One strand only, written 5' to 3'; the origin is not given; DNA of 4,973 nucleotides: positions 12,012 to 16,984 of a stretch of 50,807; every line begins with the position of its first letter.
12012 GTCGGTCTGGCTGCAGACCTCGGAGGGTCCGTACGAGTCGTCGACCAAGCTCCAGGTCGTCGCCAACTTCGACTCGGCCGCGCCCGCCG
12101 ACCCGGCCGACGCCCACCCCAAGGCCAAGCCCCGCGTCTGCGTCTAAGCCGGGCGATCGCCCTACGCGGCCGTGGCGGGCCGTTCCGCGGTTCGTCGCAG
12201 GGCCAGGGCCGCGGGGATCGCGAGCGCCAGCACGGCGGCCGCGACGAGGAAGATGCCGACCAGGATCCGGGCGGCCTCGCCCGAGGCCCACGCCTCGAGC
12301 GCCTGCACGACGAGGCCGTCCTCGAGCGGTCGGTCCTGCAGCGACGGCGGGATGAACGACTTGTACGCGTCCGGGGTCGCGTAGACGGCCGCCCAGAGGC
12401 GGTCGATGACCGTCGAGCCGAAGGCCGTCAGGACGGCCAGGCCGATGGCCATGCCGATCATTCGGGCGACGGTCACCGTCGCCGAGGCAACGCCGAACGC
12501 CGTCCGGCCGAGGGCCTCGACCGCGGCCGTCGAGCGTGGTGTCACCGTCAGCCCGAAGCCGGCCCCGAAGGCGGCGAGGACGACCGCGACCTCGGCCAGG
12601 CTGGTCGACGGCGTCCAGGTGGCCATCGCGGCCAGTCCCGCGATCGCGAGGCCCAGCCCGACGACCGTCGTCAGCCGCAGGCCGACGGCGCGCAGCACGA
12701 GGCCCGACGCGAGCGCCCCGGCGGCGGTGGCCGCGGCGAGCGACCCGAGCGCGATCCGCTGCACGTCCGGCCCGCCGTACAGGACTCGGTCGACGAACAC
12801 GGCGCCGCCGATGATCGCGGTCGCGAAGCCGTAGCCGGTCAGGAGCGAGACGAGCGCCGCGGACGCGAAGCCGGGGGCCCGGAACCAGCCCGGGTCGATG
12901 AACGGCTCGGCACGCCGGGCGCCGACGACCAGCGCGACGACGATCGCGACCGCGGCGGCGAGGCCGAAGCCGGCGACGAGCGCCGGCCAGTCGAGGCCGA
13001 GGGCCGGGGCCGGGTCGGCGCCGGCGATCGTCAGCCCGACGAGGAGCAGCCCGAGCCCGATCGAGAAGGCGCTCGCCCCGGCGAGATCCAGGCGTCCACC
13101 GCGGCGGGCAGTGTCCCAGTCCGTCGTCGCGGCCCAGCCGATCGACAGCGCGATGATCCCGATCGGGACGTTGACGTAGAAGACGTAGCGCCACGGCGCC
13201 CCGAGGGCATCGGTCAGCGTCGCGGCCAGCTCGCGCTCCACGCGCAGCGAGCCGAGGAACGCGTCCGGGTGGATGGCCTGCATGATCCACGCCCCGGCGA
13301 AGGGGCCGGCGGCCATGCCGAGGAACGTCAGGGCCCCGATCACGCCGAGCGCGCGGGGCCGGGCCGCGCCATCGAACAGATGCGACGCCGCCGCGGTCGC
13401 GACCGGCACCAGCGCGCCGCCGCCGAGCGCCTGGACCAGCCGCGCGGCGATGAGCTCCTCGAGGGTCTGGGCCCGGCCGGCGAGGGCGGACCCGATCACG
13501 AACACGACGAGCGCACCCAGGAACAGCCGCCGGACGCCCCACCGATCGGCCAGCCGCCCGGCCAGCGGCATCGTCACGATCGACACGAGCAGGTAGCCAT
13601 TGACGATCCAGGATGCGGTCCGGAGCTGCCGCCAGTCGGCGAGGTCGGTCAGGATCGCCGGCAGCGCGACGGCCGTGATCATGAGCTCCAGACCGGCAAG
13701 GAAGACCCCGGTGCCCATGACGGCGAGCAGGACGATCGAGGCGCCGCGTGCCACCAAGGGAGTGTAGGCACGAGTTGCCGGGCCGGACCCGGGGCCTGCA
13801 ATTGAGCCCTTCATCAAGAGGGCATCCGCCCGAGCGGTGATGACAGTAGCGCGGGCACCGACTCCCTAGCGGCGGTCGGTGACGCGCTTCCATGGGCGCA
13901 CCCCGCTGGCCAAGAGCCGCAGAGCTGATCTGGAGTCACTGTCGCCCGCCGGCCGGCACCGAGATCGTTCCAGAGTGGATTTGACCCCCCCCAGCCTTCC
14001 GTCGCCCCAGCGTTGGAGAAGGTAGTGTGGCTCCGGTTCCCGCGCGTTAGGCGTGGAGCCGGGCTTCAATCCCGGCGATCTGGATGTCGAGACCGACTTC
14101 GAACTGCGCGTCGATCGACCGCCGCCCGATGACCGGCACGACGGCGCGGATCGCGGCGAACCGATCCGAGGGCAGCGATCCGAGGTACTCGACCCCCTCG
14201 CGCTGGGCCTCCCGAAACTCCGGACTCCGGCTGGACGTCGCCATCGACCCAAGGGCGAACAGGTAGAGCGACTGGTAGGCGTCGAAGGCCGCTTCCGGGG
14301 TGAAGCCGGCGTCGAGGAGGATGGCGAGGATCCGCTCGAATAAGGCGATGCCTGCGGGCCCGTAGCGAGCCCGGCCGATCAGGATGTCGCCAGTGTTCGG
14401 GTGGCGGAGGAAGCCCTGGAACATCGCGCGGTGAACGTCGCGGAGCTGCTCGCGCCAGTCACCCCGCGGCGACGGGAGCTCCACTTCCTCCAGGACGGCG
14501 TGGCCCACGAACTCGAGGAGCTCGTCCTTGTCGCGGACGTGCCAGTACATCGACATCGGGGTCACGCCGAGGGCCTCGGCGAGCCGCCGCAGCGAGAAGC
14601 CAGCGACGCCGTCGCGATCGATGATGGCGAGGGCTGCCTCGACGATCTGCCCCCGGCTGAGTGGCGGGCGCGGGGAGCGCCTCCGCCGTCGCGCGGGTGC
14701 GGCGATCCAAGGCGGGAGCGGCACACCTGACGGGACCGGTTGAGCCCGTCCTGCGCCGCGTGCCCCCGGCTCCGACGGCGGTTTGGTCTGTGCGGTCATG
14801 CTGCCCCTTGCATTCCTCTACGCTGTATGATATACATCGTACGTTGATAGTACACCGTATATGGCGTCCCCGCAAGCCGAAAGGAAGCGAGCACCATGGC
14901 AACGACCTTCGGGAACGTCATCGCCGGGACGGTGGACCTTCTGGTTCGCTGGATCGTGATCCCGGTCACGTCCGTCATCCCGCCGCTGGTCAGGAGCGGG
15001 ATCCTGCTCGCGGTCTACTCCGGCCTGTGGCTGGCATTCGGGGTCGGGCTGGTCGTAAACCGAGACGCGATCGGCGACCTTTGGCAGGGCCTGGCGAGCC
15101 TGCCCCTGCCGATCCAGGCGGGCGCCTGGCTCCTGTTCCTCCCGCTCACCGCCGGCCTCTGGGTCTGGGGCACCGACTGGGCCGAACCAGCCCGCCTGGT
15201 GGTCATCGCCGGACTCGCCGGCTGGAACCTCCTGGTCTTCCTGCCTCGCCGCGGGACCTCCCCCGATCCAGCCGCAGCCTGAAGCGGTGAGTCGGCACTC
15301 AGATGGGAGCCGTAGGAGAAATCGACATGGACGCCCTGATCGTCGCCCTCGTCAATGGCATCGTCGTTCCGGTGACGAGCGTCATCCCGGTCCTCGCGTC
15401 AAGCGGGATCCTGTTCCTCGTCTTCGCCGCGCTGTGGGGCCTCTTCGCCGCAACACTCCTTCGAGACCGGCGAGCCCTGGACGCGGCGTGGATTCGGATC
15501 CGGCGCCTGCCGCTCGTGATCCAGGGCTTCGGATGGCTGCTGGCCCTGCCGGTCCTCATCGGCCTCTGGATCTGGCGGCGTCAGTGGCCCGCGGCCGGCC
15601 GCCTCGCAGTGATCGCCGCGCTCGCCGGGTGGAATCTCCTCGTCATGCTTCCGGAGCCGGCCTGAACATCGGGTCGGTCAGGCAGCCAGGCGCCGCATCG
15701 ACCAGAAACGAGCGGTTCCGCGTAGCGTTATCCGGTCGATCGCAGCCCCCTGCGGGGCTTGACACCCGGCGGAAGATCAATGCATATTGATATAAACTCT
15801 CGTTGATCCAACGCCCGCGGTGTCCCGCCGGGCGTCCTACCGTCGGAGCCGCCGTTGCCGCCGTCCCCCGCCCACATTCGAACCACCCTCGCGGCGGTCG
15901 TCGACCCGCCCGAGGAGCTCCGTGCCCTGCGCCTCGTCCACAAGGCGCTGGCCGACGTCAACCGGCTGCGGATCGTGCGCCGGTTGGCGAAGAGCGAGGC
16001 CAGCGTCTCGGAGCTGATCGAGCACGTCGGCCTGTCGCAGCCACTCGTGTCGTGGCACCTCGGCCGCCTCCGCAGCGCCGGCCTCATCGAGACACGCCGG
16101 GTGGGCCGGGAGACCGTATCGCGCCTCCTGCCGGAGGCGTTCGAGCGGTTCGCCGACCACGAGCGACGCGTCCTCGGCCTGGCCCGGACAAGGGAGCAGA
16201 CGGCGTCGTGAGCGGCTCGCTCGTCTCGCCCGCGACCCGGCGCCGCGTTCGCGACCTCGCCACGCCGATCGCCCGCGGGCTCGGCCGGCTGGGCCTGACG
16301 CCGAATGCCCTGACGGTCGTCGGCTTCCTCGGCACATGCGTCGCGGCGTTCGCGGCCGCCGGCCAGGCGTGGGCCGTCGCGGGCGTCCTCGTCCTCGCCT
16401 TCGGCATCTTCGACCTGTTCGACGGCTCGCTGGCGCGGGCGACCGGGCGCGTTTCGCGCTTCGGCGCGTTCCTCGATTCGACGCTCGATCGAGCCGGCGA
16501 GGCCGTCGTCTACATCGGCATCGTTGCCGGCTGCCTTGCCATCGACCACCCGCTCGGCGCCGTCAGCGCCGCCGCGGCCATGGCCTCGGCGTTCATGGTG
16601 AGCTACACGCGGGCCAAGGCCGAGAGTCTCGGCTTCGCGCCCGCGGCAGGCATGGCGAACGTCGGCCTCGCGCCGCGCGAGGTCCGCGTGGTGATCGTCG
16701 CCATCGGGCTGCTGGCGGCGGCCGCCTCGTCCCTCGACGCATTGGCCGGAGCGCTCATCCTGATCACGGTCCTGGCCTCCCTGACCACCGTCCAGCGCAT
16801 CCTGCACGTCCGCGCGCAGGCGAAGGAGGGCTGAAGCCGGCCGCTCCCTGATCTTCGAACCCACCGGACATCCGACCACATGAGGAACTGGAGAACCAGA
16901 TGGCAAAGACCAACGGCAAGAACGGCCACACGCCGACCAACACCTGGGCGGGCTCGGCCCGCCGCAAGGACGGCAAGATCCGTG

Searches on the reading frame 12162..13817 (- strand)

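Call 76: search_protein_families(library=pfam, proteins=[window:12162-13817:-], max_evalue=0.00001)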
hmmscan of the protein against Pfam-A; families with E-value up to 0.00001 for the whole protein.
window:12162-13817:- (551 aa): 2 families
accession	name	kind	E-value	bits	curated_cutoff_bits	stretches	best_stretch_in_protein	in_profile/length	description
PF07690.21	MFS_1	-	4.2e-32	111.9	33.4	1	36-459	3-346/347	Major Facilitator Superfamily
PF00083.30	Sugar_tr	-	7.4e-09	35.4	22.3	1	68-182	48-161/452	Sugar (and other) transporter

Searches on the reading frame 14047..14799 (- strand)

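Call 14: search_protein_families(library=pfam, proteins=[window:14047-14799:-], max_evalue=0.001)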
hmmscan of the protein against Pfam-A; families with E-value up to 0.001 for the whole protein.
window:14047-14799:- (250 aa): 2 families
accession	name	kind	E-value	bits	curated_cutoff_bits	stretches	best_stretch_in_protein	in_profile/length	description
PF02909.22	TetR_C_1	-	5.8e-22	78.6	21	1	111-247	5-145/146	Tetracyclin repressor-like, C-terminal domain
PF00440.29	TetR_N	-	1.5e-08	34.7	24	1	52-96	1-45/47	Bacterial regulatory proteins, tetR family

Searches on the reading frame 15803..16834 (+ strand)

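Call 16: search_protein_families(library=pfam, proteins=[window:15803-16834:+], max_evalue=0.01)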
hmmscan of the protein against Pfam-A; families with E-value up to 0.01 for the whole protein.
window:15803-16834:+ (343 aa): 1 family
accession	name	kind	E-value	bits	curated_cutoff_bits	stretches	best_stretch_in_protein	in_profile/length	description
PF01066.26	CDP-OH_P_transf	-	9.7e-16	59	22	1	166-324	3-148/152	CDP-alcohol phosphatidyltransferase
